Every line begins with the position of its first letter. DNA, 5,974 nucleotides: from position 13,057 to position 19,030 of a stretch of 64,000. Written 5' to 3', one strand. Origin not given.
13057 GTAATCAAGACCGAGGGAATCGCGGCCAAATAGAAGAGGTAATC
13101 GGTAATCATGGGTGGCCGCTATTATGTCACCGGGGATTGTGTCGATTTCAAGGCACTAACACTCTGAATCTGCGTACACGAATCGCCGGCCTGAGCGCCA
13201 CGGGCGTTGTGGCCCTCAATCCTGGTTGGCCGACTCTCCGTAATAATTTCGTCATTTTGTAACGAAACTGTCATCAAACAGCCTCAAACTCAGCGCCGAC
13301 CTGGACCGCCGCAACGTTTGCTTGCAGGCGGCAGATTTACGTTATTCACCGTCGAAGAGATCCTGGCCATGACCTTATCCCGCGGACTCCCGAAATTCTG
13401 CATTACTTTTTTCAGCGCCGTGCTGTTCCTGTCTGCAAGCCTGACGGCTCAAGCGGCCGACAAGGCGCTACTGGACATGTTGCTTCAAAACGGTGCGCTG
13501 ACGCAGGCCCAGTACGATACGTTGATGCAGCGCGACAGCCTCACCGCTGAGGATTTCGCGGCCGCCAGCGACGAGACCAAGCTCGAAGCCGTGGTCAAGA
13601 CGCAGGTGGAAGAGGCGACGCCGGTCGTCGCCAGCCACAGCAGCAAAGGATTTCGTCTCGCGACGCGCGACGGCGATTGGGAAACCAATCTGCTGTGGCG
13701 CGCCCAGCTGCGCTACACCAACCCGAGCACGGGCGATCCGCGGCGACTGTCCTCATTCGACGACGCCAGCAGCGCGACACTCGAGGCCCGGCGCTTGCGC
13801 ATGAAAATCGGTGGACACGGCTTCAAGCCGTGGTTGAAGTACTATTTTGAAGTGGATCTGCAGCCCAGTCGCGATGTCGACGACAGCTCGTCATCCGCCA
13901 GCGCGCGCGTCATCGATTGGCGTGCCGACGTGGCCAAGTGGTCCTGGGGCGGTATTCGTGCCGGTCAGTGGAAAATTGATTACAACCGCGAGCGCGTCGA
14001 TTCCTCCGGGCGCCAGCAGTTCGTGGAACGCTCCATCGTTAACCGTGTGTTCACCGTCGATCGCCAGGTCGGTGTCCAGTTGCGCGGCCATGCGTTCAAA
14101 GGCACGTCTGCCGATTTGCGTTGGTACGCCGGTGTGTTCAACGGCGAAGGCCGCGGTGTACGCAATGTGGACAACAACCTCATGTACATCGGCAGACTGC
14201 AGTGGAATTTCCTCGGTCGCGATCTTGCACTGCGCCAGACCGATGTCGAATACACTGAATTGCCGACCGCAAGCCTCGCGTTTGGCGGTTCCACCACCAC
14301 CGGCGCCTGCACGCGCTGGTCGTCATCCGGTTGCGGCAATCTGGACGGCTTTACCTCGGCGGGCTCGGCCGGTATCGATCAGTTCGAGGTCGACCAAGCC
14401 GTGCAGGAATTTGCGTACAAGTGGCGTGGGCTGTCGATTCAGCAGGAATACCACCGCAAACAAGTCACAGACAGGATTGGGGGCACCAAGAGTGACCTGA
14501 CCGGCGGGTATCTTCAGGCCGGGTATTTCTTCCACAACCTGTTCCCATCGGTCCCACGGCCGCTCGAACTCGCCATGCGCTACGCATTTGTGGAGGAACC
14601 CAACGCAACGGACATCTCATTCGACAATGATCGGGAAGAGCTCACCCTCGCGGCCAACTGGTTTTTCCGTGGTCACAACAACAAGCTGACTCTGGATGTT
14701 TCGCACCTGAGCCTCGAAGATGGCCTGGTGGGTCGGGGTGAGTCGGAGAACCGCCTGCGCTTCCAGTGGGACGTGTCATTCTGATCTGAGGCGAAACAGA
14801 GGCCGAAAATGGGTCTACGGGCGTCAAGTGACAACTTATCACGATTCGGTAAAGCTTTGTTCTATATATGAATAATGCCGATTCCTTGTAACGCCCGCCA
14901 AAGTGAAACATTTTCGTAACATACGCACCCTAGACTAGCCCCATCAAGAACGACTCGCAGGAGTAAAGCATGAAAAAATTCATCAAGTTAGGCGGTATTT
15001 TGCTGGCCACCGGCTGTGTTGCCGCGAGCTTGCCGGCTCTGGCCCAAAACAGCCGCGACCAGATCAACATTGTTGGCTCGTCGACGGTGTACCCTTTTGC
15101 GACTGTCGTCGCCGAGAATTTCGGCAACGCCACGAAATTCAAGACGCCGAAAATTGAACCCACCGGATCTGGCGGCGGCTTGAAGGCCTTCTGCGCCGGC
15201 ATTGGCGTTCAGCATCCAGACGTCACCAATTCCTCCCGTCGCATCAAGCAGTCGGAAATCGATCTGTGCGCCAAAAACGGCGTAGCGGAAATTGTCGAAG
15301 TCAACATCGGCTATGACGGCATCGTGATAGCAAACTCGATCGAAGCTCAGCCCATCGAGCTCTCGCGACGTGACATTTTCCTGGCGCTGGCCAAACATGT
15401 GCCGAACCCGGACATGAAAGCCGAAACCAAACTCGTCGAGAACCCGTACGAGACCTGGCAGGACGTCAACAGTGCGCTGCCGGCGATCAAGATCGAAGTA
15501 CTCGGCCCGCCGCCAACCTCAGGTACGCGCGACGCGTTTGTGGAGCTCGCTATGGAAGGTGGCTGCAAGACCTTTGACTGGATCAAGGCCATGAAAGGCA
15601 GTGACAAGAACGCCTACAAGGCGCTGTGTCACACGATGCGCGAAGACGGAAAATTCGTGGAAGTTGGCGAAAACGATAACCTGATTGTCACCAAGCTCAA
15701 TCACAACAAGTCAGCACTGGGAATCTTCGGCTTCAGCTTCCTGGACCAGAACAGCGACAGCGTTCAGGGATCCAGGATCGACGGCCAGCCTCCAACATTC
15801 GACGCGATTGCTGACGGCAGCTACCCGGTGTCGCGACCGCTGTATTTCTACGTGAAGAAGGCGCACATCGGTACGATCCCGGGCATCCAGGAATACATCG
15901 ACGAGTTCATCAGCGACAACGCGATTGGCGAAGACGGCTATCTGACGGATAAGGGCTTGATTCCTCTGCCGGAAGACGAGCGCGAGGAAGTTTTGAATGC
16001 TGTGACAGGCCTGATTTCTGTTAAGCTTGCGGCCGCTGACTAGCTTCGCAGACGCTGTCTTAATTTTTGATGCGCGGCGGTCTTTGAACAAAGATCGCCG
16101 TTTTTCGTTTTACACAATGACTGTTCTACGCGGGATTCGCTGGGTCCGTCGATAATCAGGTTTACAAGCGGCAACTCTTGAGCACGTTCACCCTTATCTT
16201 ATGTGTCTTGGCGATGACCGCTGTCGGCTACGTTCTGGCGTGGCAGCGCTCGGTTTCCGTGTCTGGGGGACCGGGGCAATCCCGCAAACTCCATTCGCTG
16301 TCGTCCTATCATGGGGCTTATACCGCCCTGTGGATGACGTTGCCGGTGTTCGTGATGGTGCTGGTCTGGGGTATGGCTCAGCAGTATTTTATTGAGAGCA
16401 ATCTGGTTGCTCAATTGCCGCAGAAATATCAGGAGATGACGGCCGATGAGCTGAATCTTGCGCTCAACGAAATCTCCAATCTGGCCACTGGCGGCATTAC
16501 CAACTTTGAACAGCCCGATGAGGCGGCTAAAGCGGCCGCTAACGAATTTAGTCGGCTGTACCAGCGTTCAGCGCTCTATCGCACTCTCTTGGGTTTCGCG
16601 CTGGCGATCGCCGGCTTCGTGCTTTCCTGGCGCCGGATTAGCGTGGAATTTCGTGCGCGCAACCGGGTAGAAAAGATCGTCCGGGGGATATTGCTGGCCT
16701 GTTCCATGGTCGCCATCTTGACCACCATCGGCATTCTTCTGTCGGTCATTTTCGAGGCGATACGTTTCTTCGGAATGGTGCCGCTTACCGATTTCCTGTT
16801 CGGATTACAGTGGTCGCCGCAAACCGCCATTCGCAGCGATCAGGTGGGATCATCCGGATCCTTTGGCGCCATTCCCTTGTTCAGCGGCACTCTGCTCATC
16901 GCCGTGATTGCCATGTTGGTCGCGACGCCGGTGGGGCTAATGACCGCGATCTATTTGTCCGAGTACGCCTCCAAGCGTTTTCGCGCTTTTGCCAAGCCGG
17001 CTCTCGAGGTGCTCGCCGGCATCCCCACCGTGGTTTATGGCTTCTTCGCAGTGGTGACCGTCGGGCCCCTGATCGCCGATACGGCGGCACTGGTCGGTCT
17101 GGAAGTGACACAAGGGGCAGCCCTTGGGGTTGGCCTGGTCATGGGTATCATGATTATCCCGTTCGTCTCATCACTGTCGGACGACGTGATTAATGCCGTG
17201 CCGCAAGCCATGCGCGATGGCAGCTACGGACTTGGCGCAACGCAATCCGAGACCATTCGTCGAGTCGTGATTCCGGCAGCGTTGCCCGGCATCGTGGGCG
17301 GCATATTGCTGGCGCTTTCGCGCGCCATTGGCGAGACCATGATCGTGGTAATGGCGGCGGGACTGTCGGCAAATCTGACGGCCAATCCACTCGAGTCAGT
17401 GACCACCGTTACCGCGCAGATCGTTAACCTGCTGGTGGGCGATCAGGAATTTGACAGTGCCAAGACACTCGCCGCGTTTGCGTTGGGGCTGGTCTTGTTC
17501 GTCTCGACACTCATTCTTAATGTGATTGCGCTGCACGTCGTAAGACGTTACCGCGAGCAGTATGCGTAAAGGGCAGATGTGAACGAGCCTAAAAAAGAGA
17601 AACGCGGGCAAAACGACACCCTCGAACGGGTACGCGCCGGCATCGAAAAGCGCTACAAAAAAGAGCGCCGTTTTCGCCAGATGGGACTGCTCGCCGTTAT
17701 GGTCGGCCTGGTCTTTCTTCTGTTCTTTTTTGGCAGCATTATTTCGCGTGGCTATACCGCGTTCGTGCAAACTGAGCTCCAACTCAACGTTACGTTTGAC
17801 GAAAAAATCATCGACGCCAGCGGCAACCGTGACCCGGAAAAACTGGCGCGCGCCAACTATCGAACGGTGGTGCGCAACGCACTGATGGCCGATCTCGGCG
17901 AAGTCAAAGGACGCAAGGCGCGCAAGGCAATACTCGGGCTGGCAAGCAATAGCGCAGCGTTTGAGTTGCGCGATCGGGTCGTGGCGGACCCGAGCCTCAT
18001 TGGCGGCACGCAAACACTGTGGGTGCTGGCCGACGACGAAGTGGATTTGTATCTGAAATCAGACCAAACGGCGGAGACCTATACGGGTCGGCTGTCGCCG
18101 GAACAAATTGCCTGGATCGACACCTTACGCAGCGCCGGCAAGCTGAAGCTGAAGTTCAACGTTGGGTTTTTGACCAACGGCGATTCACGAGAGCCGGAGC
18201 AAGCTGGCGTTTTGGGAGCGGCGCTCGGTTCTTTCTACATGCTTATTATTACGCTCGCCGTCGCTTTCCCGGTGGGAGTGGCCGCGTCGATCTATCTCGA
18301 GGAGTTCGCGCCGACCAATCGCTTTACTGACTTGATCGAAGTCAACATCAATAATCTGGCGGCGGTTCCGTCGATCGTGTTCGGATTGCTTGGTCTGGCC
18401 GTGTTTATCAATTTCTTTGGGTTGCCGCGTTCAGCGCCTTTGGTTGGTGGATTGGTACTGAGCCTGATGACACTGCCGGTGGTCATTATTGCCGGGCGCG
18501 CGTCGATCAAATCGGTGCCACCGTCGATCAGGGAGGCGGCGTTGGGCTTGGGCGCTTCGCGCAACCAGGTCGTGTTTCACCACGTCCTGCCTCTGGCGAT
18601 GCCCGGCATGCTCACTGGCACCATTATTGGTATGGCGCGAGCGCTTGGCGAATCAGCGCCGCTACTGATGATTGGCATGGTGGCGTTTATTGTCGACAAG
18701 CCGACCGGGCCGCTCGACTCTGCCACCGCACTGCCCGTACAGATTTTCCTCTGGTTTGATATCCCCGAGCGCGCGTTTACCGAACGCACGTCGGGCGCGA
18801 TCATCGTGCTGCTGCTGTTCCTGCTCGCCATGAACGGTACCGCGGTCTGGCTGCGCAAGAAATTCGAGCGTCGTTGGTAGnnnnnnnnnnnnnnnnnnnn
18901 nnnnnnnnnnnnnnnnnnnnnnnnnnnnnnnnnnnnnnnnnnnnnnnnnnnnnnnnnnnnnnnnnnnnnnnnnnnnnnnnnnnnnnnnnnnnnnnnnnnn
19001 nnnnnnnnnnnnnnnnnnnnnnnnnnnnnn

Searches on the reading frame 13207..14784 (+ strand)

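Call 62: search_protein_families(library=pfam, proteins=[window:13207-14784:+], max_evalue=0.0001)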
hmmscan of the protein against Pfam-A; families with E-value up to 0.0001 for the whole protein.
window:13207-14784:+ (525 aa): 1 family
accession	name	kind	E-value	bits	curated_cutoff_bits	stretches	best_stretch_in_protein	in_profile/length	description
PF07396.17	Porin_O_P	-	7.2e-16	58.8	20.9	1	189-500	24-343/370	Phosphate-selective porin O and P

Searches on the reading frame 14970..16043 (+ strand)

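Call 62: search_protein_families(library=pfam, proteins=[window:14970-16043:+], max_evalue=0.0001)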
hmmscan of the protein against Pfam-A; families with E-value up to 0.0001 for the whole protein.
window:14970-16043:+ (357 aa): 1 family
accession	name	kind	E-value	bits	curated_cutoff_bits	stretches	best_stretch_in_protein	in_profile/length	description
PF12849.12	PBP_like_2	-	6.6e-48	164.2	27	1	26-317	6-267/267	PBP superfamily domain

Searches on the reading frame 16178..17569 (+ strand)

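Call 62: search_protein_families(library=pfam, proteins=[window:16178-17569:+], max_evalue=0.0001)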
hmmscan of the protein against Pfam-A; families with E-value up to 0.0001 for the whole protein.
window:16178-17569:+ (463 aa): 2 families
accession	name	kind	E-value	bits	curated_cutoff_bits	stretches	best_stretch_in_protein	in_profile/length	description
PF12501.13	DUF3708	-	1.3e-30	106.7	24.1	1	7-181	1-165/166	Phosphate ATP-binding cassette transporter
PF00528.27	BPD_transp_1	-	1.9e-15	57.5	26.4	1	250-459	2-183/184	Binding-protein-dependent transport system inner membrane component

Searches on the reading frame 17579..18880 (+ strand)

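Call 62: search_protein_families(library=pfam, proteins=[window:17579-18880:+], max_evalue=0.0001)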
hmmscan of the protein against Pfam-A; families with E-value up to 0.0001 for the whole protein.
window:17579-18880:+ (433 aa): 2 families
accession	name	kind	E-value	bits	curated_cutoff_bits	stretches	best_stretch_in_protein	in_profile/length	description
PF11812.13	DUF3333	-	2.5e-52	177.5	26.5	1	20-166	2-148/151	Domain of unknown function (DUF3333)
PF00528.27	BPD_transp_1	-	2.3e-17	63.8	26.4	1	233-432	1-181/184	Binding-protein-dependent transport system inner membrane component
